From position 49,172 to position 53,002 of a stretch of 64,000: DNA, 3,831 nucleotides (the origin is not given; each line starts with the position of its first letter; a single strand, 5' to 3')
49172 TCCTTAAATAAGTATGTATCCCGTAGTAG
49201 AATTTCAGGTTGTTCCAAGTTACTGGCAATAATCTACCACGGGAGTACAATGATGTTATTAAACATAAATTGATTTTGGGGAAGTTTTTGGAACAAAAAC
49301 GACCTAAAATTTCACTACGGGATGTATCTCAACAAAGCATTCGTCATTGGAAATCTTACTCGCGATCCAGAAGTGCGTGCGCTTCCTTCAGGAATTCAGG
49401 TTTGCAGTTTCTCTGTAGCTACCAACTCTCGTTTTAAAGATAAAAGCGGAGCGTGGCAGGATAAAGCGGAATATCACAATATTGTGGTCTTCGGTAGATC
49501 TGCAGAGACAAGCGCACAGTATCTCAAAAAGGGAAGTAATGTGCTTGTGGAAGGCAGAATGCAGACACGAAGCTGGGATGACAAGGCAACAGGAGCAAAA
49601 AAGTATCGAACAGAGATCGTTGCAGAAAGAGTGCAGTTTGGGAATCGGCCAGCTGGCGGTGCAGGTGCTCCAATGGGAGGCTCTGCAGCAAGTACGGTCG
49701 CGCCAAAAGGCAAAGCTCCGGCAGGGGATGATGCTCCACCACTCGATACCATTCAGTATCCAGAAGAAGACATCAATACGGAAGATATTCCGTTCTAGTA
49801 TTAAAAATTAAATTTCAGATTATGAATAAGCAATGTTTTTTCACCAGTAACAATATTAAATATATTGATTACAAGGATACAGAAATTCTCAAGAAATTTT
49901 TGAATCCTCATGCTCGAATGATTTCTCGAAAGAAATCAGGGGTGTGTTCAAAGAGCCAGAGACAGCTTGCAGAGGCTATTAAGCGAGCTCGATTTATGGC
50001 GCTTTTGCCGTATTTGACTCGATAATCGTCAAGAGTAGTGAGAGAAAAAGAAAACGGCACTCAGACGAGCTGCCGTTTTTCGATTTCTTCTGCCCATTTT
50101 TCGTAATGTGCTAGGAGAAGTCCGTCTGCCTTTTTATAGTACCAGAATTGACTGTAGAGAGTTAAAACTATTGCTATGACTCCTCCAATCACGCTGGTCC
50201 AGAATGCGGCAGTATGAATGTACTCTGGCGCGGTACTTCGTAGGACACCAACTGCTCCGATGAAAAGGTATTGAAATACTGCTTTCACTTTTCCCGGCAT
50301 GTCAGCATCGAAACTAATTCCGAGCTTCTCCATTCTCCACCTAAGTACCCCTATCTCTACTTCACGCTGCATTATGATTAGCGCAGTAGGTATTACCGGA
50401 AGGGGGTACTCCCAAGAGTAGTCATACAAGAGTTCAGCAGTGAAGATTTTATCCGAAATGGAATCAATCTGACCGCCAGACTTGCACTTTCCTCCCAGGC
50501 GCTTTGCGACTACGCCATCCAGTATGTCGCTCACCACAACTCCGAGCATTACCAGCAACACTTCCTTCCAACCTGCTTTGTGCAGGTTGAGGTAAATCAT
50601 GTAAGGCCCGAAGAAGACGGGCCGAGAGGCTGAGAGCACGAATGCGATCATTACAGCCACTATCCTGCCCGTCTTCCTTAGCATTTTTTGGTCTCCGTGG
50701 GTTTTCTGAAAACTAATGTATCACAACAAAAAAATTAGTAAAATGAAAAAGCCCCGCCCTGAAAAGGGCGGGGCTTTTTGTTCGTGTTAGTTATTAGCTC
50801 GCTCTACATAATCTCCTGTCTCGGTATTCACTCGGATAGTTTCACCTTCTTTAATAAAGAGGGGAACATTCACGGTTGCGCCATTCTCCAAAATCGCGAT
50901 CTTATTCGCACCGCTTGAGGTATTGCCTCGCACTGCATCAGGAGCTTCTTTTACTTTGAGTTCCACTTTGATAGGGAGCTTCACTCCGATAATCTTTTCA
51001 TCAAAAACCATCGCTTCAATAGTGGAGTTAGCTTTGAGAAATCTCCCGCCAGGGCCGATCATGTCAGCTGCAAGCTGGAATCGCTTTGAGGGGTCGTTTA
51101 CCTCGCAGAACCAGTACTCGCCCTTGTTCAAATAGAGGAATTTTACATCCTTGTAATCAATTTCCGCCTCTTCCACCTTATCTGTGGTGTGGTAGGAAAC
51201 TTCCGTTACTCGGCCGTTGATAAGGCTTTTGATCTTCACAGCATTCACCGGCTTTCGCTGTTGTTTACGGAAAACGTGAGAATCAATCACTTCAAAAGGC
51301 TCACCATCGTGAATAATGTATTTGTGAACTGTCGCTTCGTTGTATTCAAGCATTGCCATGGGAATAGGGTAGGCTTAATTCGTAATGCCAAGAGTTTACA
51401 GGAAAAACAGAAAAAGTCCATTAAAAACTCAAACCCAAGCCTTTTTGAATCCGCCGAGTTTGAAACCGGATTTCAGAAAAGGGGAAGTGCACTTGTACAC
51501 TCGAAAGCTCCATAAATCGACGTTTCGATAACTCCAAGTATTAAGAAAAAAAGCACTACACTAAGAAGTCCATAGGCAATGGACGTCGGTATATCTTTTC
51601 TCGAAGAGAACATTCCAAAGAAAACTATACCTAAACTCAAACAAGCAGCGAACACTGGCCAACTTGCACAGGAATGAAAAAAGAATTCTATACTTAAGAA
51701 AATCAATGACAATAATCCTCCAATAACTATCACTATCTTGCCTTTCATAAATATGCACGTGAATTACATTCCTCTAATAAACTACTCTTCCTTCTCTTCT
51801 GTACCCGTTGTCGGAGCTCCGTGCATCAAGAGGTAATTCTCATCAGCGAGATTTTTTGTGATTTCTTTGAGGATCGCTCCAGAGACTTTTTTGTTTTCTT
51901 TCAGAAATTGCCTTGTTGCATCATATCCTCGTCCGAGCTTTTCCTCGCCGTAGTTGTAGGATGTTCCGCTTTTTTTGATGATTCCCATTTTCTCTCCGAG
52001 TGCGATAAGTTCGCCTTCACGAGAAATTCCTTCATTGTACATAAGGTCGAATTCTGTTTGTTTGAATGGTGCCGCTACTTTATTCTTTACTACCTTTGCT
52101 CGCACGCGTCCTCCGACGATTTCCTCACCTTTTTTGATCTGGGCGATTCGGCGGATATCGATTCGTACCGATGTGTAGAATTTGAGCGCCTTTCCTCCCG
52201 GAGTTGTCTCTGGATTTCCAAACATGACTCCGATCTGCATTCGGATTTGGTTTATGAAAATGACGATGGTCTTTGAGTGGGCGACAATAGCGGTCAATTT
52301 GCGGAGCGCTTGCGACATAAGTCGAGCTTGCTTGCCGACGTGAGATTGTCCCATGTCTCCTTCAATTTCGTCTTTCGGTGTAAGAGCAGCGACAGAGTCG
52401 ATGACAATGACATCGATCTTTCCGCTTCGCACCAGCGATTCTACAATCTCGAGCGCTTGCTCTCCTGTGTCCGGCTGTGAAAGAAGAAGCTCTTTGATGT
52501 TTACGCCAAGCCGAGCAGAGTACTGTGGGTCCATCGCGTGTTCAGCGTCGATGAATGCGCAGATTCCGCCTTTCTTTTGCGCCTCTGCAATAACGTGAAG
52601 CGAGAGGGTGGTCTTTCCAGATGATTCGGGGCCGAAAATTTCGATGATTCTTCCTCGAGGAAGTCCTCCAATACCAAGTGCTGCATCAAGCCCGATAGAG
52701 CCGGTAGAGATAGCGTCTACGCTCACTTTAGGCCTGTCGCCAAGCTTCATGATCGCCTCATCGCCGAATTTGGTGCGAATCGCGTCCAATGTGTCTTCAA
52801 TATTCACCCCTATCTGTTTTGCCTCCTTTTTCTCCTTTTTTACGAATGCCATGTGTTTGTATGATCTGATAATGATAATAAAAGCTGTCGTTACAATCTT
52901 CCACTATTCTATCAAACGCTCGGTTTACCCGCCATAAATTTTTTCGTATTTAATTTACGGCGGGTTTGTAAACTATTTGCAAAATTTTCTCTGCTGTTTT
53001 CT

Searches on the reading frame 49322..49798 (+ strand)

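Call 67: search_protein_families(library=pfam, proteins=[window:49322-49798:+], max_evalue=0.0001)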
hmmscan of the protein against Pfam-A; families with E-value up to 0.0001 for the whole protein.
window:49322-49798:+ (158 aa): 1 family
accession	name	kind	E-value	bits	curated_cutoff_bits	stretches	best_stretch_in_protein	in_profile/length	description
PF00436.31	SSB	-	1.4e-38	131.6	26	1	3-106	1-103/104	Single-strand binding protein family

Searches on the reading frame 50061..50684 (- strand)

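Call 67: search_protein_families(library=pfam, proteins=[window:50061-50684:-], max_evalue=0.0001)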
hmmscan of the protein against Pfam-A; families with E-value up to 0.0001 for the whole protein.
window:50061-50684:- (207 aa): 1 family
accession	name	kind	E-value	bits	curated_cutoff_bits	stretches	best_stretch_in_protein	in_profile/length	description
PF01066.26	CDP-OH_P_transf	-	4.1e-15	56.9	22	1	13-166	3-148/152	CDP-alcohol phosphatidyltransferase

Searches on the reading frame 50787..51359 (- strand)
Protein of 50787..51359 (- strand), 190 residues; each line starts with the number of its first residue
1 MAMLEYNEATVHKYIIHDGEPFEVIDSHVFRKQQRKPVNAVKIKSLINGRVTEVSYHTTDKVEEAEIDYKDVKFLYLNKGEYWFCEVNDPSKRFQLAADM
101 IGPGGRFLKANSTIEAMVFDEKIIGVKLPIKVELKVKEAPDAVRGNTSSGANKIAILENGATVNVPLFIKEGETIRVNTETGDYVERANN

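Call 67: search_protein_families(library=pfam, proteins=[window:50787-51359:-], max_evalue=0.0001)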
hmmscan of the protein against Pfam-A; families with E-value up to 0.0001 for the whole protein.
window:50787-51359:- (190 aa): 2 families
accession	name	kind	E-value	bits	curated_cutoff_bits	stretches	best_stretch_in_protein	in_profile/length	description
PF09285.17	Elong-fact-P_C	-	6.4e-24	83.9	25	1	132-187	1-56/56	Elongation factor P, C-terminal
PF08207.18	EFP_N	-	9.5e-07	29.2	23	1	15-62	11-58/58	Elongation factor P (EF-P) KOW-like domain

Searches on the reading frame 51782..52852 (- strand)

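Call 67: search_protein_families(library=pfam, proteins=[window:51782-52852:-], max_evalue=0.0001)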
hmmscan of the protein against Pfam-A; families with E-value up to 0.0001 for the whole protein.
window:51782-52852:- (356 aa): 6 families
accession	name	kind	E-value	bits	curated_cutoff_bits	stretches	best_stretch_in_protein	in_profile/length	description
PF00154.27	RecA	-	1e-136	454.9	27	1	18-277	3-262/262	recA bacterial DNA recombination protein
PF21096.2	RecA_C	-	2.6e-14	53.5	27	1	280-335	1-56/57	RecA C-terminal domain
PF08423.17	Rad51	-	2.2e-10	40.7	22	1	46-235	6-211/244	Rad51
PF06745.19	ATPase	-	2.3e-09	37.4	26.6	1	49-122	2-77/231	KaiC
PF01637.24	ATPase_2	-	3.1e-05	24.3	33.2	1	68-203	21-119/225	ATPase domain predominantly from Archaea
PF13481.12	AAA_25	-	6e-05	23.2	27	0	62-193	28-190/195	AAA domain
